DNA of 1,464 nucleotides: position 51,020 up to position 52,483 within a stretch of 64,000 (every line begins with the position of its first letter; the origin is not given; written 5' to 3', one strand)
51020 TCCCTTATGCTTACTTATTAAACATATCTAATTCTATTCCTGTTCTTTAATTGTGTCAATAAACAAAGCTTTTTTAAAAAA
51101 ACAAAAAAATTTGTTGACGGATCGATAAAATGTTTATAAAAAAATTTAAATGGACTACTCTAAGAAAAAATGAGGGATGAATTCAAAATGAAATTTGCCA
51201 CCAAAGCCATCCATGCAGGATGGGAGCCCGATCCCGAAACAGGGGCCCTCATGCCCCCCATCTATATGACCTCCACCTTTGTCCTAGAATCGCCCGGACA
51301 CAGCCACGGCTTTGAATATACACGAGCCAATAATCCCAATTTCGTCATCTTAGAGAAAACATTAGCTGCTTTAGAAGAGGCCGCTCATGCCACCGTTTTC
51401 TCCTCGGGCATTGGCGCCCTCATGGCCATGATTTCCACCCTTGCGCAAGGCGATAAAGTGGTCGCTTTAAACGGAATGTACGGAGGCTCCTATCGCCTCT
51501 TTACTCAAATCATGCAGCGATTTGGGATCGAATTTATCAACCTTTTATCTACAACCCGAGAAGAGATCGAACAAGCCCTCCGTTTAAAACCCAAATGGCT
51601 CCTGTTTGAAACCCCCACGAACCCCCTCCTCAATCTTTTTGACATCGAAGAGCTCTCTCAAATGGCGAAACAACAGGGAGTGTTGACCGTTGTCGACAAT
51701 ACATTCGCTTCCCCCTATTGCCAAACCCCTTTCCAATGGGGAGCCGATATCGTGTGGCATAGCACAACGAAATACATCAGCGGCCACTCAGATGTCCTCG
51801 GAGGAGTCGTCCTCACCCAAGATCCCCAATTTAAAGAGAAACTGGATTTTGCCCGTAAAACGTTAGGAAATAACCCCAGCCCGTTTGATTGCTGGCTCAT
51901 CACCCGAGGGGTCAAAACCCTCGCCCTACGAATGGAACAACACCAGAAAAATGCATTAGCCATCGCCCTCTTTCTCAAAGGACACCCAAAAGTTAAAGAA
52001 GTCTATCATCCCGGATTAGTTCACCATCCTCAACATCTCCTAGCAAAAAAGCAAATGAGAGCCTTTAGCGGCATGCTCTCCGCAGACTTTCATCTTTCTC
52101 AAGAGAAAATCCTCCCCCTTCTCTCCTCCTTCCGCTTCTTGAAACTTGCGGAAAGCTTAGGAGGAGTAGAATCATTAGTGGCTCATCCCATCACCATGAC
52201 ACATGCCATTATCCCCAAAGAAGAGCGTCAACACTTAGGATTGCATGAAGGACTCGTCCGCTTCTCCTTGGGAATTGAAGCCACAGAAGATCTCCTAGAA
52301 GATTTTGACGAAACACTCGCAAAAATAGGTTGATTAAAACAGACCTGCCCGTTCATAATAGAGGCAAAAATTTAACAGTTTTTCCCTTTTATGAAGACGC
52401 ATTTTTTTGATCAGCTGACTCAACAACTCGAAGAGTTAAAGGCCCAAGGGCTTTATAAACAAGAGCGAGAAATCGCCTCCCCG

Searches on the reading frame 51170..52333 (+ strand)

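Call 29: search_protein_families(library=pfam, proteins=[window:51170-52333:+], max_evalue=0.00001)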
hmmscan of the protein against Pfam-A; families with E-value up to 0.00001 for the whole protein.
window:51170-52333:+ (387 aa): 2 families
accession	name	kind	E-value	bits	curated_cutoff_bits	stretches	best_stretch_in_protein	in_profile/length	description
PF01053.26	Cys_Met_Meta_PP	-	5.1e-135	450.3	27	1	10-383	1-380/381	Cys/Met metabolism PLP-dependent enzyme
PF00155.27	Aminotran_1_2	-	2.8e-08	33.8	19.7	1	67-180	53-189/361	Aminotransferase class I and II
